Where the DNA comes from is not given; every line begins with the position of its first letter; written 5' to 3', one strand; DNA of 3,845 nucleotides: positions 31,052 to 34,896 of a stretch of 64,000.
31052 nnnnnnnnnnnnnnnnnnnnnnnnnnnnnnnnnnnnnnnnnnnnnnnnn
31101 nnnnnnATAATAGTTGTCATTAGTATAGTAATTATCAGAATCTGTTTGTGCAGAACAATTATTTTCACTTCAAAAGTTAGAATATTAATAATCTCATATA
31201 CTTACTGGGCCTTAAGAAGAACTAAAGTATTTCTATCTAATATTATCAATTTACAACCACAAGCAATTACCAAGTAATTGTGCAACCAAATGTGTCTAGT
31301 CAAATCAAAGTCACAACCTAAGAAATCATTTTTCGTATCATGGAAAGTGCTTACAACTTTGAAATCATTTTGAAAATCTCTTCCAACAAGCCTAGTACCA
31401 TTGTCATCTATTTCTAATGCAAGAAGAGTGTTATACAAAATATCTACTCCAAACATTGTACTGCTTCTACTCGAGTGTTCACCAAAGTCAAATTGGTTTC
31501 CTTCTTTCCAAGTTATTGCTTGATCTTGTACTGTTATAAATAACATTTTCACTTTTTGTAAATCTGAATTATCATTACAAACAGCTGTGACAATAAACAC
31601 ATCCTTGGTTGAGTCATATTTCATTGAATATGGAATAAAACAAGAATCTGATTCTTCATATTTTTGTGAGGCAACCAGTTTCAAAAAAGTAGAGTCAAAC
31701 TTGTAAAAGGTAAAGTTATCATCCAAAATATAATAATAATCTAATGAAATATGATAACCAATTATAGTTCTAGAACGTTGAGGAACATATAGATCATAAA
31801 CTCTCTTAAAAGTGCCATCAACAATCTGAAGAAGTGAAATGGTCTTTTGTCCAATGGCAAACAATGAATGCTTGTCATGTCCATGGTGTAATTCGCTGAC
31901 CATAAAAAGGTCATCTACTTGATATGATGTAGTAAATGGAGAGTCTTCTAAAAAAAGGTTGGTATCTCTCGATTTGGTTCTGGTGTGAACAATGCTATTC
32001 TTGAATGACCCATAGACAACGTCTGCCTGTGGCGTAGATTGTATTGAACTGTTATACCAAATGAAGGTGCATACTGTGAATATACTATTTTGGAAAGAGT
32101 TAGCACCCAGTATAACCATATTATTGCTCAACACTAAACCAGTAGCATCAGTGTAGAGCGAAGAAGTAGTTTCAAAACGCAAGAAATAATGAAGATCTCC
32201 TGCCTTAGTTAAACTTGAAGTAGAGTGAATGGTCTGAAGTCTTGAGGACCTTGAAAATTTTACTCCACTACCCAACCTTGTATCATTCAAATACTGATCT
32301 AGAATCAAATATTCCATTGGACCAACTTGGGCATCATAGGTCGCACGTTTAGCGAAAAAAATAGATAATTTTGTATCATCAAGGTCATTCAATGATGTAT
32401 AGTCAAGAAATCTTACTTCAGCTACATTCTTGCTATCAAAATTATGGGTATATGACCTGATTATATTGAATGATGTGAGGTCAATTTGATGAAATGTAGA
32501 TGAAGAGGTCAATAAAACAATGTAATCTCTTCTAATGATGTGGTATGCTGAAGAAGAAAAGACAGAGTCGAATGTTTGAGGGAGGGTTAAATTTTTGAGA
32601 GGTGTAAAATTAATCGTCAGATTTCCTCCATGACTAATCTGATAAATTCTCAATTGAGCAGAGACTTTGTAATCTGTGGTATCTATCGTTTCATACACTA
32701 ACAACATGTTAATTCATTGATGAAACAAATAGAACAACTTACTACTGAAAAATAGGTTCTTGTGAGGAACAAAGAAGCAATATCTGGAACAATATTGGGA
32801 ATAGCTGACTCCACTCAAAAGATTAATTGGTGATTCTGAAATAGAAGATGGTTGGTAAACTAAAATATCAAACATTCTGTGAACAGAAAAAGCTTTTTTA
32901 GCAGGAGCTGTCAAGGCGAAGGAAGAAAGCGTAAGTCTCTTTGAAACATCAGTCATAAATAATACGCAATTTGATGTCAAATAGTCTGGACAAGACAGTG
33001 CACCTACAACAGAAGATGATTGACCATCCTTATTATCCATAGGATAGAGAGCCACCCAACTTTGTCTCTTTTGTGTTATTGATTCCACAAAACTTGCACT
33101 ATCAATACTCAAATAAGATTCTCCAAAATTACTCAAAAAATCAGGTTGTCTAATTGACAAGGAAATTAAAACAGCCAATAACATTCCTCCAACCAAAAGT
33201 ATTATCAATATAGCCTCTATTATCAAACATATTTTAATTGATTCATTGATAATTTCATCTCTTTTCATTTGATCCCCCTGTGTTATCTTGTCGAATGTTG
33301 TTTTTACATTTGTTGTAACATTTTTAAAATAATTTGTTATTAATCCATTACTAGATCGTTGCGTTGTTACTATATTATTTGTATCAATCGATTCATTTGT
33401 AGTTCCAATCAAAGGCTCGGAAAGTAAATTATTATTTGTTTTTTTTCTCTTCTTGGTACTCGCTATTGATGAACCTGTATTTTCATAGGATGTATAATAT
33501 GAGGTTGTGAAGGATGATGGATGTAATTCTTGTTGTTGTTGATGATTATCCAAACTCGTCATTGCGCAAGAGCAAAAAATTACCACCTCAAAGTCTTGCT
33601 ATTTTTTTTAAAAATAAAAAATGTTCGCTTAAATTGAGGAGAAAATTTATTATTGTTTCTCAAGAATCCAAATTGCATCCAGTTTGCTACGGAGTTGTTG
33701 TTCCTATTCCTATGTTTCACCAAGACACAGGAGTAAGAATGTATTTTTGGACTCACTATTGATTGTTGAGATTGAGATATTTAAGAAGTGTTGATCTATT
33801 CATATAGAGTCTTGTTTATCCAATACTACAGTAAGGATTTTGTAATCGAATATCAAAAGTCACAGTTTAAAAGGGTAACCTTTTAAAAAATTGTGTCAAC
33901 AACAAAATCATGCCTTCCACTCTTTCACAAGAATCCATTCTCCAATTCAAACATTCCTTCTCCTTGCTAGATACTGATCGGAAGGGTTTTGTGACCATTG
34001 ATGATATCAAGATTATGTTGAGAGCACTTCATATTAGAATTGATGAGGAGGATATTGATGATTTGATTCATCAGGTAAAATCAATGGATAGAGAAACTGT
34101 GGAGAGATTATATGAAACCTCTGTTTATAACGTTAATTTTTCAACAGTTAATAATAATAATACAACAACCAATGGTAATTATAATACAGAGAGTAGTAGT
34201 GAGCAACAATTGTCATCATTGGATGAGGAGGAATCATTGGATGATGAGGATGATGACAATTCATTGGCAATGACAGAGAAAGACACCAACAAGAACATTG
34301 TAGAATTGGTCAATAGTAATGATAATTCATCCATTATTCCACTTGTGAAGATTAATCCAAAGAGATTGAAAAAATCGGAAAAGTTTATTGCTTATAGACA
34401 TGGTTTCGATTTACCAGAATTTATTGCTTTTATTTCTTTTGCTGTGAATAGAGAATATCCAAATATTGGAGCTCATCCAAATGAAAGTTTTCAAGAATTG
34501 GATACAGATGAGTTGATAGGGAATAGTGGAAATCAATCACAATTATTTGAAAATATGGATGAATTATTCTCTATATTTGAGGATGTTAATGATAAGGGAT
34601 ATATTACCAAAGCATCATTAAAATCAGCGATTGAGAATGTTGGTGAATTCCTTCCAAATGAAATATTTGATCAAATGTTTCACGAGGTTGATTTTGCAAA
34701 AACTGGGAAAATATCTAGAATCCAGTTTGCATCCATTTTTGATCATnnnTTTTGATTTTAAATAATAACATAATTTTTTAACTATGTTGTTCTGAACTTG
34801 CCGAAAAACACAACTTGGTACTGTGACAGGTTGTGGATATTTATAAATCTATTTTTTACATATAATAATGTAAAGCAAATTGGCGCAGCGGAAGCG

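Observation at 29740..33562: Receptor-like TKL kinase with two transmembrane segments flanking a ~900-aa ectodomain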

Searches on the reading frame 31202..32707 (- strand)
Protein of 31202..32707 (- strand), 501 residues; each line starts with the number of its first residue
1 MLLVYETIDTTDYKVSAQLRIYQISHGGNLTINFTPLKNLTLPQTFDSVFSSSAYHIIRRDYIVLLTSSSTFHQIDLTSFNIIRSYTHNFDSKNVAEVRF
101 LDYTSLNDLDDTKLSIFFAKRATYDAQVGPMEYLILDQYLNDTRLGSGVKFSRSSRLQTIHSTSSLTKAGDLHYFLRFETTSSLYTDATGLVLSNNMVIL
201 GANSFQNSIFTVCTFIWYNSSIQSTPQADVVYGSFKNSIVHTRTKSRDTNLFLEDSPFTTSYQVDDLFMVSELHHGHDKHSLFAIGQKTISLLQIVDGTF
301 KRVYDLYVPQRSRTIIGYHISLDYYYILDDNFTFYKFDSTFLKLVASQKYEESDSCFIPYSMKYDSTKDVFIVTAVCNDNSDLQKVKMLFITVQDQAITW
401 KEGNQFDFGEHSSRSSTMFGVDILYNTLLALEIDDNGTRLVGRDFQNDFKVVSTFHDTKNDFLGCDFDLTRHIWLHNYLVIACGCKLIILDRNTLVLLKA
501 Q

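Call 21: search_protein_representatives(protein=window:31208-32695:-)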
Query: 496 residues. Proteins with E-value up to 0.001 (for the whole library): 2; up to 1e-10: 2; up to 1e-30: 1. The best 2 are listed.
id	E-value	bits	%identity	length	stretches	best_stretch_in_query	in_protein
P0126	3.4e-31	125.0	27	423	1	69-493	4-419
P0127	2.1e-13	66.3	27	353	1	158-491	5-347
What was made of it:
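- Tried and rejected: The exhaustive HMMER search of exon 2 did find the relatives (call 21).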

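Call 23: list_cluster_members(proteins=[P0126, P0127])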
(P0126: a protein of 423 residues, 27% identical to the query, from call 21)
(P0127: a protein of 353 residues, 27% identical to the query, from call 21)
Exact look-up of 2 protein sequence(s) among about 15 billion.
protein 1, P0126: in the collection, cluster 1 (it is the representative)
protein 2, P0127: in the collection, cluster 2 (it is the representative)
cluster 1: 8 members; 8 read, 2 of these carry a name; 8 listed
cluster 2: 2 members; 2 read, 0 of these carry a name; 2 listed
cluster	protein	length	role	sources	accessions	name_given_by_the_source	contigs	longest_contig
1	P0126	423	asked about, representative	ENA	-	-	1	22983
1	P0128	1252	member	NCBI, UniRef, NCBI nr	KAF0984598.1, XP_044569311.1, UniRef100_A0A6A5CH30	hypothetical protein FDP41_000497 [Naegleria fowleri] | Protein kinase domain-containing protein n=1 Tax=Naegleria fowleri TaxID=5763 ... | uncharacterized protein FDP41_000497 [Naegleria fowleri]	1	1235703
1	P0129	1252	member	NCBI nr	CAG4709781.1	unnamed protein product [Naegleria fowleri]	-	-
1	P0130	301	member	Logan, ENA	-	-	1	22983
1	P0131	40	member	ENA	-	-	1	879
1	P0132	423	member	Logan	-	-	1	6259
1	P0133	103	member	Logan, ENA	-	-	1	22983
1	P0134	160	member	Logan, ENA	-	-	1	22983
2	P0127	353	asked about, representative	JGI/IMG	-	-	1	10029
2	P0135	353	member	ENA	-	-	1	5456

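Call 37: predict_structure(alignment_id=A3)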
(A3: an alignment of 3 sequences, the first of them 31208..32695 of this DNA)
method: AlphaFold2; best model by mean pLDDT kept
length: 496 residues; sequences in the alignment: 3
mean_pLDDT: 51.5   pTM: 0.45
mean pLDDT of the five models: 51.5, 49.0, 41.3, 39.4, 35.9
residues with pLDDT >= 90: 0; 70-90: 129; 50-70: 112; < 50: 255
segments of 3 or more residues with pLDDT < 50: 1-58, 85-265, 294-296, 405-411
pLDDT, mean of each block of 10 residues (from residue 1): 32 32 37 35 45 47 56 52 49 38 32 36 36 38 31 33 31 32 26 24 25 28 28 27 24 25 49 62 65 50 58 80 82 68 74 69 80 67 80 79 50 65 74 77 78 77 62 77 82 86
secondary structure, 60 per line:
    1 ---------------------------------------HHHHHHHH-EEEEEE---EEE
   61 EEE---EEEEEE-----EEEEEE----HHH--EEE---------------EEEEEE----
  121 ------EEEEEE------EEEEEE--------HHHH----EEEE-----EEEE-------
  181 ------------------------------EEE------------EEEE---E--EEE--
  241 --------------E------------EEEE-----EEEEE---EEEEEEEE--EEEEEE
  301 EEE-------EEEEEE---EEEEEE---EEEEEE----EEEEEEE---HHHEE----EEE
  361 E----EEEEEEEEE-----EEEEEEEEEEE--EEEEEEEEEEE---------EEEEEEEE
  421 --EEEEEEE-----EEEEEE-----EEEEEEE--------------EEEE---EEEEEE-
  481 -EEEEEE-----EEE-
elements in order: H40-47 E49-54 E58-63 E67-72 E78-83 E93-95 E111-116 E127-132 E139-144 H153-156 E161-164 E170-173 E211-213 E226-229 E236-238 E268-271 E277-281 E285-292 E295-303 E311-316 E320-325 E329-334 E339-345 E358-361 E366-374 E380-390 E393-403 E413-420 E423-429 E435-440 E446-452 E467-470 E474-479 E482-487 E493-495

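Call 40: fold_search(model_id=the predicted structure, library=pdb)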
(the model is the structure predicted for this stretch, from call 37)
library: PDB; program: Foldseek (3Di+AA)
matches with E <= 10: 1750; with E <= 0.001: 1138
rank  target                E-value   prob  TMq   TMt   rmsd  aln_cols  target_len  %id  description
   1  7som_b                6.8e-09  1.00  0.25  0.21  19.7       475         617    9  Ciliary C2 central pair apparatus isolated from Chlamydomonas reinhardtii (released 2022-04-13)
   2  5wlc_LH               1.5e-08  1.00  0.26  0.17  23.7       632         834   11  The complete structure of the small subunit processome (released 2017-09-27)
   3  6zqa_UM               1.5e-08  1.00  0.15  0.11  24.4       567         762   10  Cryo-EM structure of the 90S pre-ribosome from Saccharomyces cerevisiae, state A (Poly-Ala) (released 2020-09-23)
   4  6g6m                  2.4e-08  1.00  0.29  0.42  25.0       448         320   10  Crystal structure of the computationally designed Tako8 protein in P42212 (released 2018-11-28)
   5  9n73_LR               2.6e-08  1.00  0.18  0.12  24.3       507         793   10  SSU processome maturation and disassembly, State G (released 2025-10-29)
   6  6g6n_B                3.0e-08  1.00  0.28  0.40  25.3       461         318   10  Crystal structure of the computationally designed Tako8 protein in C2 (released 2018-11-28)
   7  6y7o_A                3.1e-08  1.00  0.27  0.39  25.9       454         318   10  The complex between the eight-bladed symmetrical designer protein Tako8 and the silicotungstic acid Keggin (STA) (released 2020-12-16)
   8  5i2t                  3.4e-08  1.00  0.19  0.16  26.3       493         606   10  Domain characterization of the WD protein Pwp2 and their relevance in ribosome biogenesis (released 2017-06-21)
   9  7mq8_LO               3.4e-08  1.00  0.18  0.11  23.6       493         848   10  Cryo-EM structure of the human SSU processome, state pre-A1 (released 2021-09-22)
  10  6y7o_C                4.2e-08  1.00  0.28  0.41  24.6       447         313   10  The complex between the eight-bladed symmetrical designer protein Tako8 and the silicotungstic acid Keggin (STA) (released 2020-12-16)
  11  9e2g_2B               4.4e-08  1.00  0.24  0.20  20.0       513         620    9  Cryo-EM structure of 48 nm repeat of microtubule doublet from T. brucei flagellum (released 2025-03-12)
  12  9cnz_B                4.6e-08  1.00  0.28  0.37  25.9       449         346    8  Structure of BAM complexed with PTB2 ligand in detergent (released 2024-12-25)
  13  8snb_4A               4.8e-08  1.00  0.27  0.23  20.3       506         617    8  atomic model of sea urchin sperm doublet microtubule (48-nm periodicity) (released 2023-06-28)
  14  8bbf_A                5.6e-08  1.00  0.26  0.18  21.8       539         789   10  Structure of the IFT-A complex; IFT-A1 module (released 2022-12-07)
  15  6zqd_UQ               5.9e-08  1.00  0.26  0.17  23.2       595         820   12  Cryo-EM structure of the 90S pre-ribosome from Saccharomyces cerevisiae, state Post-A1 (released 2020-09-23)
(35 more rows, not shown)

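Call 62: find_encoding_contigs(protein=P0126, flank=10000, max_places=3)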
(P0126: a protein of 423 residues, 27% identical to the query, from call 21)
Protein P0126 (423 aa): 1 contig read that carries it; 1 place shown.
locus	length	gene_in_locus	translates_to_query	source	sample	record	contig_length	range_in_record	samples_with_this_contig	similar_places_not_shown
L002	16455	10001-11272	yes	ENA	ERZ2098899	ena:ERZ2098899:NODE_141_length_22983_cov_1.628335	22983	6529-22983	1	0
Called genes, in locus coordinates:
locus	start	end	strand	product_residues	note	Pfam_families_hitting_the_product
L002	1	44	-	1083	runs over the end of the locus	PF01804:Penicil_amidase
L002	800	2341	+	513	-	PF27569:SCAR_helical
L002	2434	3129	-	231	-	PF03144:GTP_EFTU_D2, PF03143:GTP_EFTU_D3 (weak), PF22594:GTP-eEF1A_C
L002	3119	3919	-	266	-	PF00009:GTP_EFTU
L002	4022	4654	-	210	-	PF06722:EryCIII-like_C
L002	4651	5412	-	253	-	-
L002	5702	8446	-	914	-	PF23138:CTLH_Armc9, PF24807:WD40_CDC20-Fz, PF25173:Beta-prop_WDR3_1st, PF23381:Beta-prop_IFT122_1st, PF24814:WD40_Prp19, PF24817:WD40_WDHD1_1st, PF25174:Beta-prop_THOC3, PF25175:Beta-prop_WDR5, +29 more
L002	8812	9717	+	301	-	-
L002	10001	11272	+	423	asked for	-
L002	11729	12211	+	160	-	PF00069:Pkinase, PF07714:PK_Tyr_Ser-Thr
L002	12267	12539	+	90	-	PF00069:Pkinase, PF07714:PK_Tyr_Ser-Thr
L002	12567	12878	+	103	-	-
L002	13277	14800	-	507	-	PF10021:PARG_cat_microb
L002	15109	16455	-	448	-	?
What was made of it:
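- Closest known: Naegleria fowleri hypothetical protein FDP41_000497. Different: Its neighbouring genes differ (call 62).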

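Call 72: find_encoding_contigs(protein=window:31202-32707:-, flank=5000, max_places=3)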
Protein window:31202-32707:- (501 aa): no gene with exactly this product is on record in the collection.

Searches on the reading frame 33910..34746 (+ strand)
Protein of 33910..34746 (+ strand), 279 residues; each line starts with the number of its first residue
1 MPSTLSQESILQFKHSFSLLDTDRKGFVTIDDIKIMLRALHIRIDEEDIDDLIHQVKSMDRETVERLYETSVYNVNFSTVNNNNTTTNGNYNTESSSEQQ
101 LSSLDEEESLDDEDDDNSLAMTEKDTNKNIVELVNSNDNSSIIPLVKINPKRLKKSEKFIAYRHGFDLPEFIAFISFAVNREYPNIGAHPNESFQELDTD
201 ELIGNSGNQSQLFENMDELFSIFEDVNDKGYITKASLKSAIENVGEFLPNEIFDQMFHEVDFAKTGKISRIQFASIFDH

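Call 34: find_encoding_contigs(protein=window:33910-34746:+, flank=8000, max_places=3)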
Protein window:33910-34746:+ (279 aa): no gene with exactly this product is on record in the collection.

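Call 60: search_protein_families(library=pfam, proteins=[window:33910-34746:+], max_evalue=0.001)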
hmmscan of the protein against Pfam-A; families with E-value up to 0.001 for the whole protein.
window:33910-34746:+ (279 aa): 5 families
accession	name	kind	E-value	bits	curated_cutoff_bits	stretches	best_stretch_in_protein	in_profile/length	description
PF13405.12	EF-hand_6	-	6.7e-12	44.5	25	1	13-40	2-29/30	EF-hand domain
PF13499.12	EF-hand_7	-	3.5e-08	34.1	30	2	14-55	5-48/67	EF-hand domain pair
PF13833.12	EF-hand_8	-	1.9e-06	27.9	28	1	229-270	2-44/54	EF-hand domain pair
PF00036.39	EF-hand_1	-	3.4e-06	26.7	25.4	0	13-40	2-29/29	EF hand domain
PF24548.1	EF_EFCAB10_C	-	4.4e-06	26.7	32.5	0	214-245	1-31/60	EFCAB10, C-terminal EF-hand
